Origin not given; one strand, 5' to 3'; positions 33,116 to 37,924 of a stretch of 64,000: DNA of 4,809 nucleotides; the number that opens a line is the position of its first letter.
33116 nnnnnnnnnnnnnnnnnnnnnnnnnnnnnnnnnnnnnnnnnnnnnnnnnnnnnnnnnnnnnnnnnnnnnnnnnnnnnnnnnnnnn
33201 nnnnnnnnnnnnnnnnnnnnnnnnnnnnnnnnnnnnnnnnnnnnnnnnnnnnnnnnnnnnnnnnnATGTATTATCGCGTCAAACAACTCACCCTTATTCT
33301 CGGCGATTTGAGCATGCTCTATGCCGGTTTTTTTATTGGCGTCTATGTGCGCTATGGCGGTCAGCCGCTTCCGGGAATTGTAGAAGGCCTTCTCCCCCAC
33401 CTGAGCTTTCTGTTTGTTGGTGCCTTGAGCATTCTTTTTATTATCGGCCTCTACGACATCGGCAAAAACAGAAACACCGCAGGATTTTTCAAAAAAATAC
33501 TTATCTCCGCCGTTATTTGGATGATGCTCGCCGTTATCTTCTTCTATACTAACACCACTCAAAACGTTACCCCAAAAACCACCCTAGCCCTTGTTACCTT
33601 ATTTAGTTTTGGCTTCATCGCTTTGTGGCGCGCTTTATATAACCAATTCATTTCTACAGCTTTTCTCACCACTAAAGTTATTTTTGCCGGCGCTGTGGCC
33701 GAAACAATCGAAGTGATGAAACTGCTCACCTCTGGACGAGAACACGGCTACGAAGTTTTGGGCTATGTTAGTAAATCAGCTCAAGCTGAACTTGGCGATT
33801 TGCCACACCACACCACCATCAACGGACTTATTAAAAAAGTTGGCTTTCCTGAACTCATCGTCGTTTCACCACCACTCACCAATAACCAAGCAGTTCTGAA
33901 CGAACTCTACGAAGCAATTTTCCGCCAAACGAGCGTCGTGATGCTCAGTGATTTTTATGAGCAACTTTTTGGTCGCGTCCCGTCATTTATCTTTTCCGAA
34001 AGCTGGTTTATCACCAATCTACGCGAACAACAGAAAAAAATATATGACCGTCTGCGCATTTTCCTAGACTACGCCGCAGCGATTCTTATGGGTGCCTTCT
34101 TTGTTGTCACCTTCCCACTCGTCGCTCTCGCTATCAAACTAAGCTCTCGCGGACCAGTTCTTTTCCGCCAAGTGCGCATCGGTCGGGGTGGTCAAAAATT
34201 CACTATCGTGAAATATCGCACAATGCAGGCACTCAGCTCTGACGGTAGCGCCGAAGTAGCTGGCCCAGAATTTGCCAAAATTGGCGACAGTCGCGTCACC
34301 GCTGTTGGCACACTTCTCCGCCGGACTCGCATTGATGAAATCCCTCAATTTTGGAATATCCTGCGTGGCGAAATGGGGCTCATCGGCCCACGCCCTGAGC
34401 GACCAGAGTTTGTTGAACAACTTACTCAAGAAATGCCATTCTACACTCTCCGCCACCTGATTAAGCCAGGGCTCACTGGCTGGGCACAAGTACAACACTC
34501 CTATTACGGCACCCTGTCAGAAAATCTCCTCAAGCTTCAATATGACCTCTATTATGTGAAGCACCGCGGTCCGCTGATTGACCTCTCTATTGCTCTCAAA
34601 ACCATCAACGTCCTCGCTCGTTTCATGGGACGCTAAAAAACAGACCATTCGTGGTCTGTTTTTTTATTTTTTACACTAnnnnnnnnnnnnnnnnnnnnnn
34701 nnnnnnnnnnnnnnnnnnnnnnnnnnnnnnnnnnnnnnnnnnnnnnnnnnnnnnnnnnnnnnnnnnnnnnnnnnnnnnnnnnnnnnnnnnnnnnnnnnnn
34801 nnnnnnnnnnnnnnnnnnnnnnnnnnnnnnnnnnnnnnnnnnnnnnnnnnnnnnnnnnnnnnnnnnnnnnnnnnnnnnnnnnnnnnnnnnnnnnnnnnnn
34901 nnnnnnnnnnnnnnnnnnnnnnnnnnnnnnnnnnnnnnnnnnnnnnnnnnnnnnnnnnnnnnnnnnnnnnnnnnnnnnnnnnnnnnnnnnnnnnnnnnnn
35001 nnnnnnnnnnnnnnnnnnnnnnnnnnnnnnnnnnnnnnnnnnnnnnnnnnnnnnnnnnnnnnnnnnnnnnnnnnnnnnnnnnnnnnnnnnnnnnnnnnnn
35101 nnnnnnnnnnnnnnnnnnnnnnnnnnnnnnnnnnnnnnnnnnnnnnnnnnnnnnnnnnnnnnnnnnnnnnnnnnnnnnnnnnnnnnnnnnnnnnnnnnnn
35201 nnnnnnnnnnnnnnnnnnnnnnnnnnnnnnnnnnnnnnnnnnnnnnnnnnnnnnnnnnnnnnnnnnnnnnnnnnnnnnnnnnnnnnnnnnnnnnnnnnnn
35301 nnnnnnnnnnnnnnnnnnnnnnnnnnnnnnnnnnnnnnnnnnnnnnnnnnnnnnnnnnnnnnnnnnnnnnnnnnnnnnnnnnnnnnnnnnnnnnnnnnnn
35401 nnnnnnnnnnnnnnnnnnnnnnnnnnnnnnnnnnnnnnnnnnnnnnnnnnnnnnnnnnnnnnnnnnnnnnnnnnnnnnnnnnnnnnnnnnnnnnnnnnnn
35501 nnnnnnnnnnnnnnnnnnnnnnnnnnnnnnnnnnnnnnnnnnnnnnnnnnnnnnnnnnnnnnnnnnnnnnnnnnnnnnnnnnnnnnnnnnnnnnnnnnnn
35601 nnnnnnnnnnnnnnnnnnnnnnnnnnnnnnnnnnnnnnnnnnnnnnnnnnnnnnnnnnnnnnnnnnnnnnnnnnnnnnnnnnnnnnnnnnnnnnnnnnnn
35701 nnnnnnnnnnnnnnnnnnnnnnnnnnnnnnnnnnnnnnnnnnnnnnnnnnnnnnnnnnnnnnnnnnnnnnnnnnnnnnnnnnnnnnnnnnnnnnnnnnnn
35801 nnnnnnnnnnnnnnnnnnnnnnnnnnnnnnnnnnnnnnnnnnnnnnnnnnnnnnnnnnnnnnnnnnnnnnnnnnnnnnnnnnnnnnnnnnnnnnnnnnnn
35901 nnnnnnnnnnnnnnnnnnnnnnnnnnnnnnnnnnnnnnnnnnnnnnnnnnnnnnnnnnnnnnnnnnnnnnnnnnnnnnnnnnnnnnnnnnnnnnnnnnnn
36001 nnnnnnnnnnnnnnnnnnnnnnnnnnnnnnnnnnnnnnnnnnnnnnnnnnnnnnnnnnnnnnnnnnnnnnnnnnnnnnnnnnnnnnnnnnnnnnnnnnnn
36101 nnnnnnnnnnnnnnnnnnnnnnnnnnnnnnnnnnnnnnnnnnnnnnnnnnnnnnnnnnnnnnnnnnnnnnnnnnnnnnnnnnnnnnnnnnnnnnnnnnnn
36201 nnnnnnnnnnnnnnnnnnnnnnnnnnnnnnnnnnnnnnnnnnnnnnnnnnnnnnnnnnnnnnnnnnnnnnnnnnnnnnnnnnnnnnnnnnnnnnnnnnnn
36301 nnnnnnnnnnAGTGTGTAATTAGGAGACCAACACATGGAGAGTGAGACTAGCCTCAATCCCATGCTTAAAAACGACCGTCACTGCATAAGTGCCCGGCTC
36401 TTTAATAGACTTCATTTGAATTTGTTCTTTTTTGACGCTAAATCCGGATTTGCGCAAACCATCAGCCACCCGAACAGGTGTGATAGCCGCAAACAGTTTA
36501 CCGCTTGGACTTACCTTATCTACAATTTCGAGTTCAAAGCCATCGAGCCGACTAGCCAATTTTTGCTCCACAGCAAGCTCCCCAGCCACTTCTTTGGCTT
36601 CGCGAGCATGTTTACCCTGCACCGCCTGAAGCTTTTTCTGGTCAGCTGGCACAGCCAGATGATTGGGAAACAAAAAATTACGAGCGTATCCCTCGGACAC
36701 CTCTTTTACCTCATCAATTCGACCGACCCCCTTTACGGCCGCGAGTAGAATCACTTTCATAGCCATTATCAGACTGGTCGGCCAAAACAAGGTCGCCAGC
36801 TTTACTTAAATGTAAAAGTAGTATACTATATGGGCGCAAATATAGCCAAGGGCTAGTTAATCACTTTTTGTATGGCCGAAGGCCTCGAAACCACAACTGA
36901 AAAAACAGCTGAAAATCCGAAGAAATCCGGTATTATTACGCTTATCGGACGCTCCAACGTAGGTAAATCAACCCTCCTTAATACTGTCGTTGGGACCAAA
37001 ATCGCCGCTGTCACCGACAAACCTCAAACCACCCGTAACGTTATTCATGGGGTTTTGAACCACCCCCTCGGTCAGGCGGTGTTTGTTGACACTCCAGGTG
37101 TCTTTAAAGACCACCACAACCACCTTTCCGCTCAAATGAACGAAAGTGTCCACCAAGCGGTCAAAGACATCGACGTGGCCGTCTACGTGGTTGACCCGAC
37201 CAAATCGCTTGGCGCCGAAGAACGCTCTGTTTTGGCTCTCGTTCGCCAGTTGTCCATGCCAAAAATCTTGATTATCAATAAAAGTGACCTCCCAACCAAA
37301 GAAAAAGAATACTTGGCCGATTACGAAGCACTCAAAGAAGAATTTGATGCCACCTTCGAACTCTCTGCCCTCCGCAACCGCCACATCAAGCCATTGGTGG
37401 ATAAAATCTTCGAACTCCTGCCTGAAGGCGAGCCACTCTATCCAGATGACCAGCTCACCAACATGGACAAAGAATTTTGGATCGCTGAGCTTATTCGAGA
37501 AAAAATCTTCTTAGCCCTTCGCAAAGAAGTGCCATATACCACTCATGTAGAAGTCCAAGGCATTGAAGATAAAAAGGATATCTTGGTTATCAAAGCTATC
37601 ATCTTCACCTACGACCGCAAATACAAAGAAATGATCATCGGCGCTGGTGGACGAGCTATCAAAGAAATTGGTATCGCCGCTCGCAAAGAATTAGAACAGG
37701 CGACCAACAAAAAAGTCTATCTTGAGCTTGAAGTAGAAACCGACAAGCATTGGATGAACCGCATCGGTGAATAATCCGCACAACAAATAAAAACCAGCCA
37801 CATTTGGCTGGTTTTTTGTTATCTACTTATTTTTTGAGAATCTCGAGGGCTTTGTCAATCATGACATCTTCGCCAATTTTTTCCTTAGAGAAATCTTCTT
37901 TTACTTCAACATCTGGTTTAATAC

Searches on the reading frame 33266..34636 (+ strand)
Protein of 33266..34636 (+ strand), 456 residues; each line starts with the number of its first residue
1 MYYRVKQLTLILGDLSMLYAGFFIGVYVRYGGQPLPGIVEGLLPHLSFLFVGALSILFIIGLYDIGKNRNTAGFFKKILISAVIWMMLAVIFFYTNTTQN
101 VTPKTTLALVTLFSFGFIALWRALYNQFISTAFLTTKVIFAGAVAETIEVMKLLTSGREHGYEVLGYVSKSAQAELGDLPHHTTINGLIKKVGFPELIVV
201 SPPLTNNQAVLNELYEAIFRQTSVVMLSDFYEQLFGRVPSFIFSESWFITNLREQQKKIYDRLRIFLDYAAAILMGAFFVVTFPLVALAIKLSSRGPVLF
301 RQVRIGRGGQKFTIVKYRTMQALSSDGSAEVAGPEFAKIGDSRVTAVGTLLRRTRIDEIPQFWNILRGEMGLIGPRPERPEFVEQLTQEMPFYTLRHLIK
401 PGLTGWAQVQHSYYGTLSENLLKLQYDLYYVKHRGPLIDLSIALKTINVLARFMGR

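Call 53: search_protein_families(library=pfam, proteins=[window:33266-34636:+], max_evalue=0.00001)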
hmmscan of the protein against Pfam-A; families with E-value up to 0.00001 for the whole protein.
window:33266-34636:+ (456 aa): 1 family
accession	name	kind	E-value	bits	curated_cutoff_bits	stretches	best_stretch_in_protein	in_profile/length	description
PF02397.22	Bac_transf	-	7.3e-54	182.5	27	1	266-450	3-177/179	Bacterial sugar transferase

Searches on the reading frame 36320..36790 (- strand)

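Call 52: search_protein_families(library=pfam, proteins=[window:36320-36790:-], max_evalue=0.00001)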
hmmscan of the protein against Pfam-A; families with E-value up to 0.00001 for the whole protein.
window:36320-36790:- (156 aa): 2 families
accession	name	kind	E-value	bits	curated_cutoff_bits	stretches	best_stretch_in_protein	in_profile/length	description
PF01281.25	Ribosomal_L9_N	-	4.9e-19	68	20.7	1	11-56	1-46/47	Ribosomal protein L9, N-terminal domain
PF03948.19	Ribosomal_L9_C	-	5.4e-16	59.2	23.2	1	76-153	4-84/86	Ribosomal protein L9, C-terminal domain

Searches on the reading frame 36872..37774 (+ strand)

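Call 52: search_protein_families(library=pfam, proteins=[window:36872-37774:+], max_evalue=0.00001)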
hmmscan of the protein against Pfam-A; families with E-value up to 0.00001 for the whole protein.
window:36872-37774:+ (300 aa): 7 families
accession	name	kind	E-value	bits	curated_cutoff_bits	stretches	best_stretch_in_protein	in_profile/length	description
PF01926.29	MMR_HSR1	-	2e-23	83.1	21.9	1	22-137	2-113/113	50S ribosome-binding GTPase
PF07650.23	KH_2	-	8.6e-12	45.2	22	1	219-294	1-77/78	KH domain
PF02421.24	FeoB_N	-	2.2e-11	43.9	27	1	22-179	3-156/156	Ferrous iron transport protein B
PF00009.33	GTP_EFTU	-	3.5e-11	43.5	26.5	1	71-184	73-187/188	Elongation factor Tu GTP binding domain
PF03193.22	RsgA_GTPase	-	1.7e-08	34.9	30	0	17-77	105-168/174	RsgA GTPase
PF00350.29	Dynamin_N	-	4.3e-08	33.8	27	0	22-58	1-36/168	Dynamin family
PF04548.22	AIG1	-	1.2e-07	31.7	27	1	22-131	3-114/212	AIG1 family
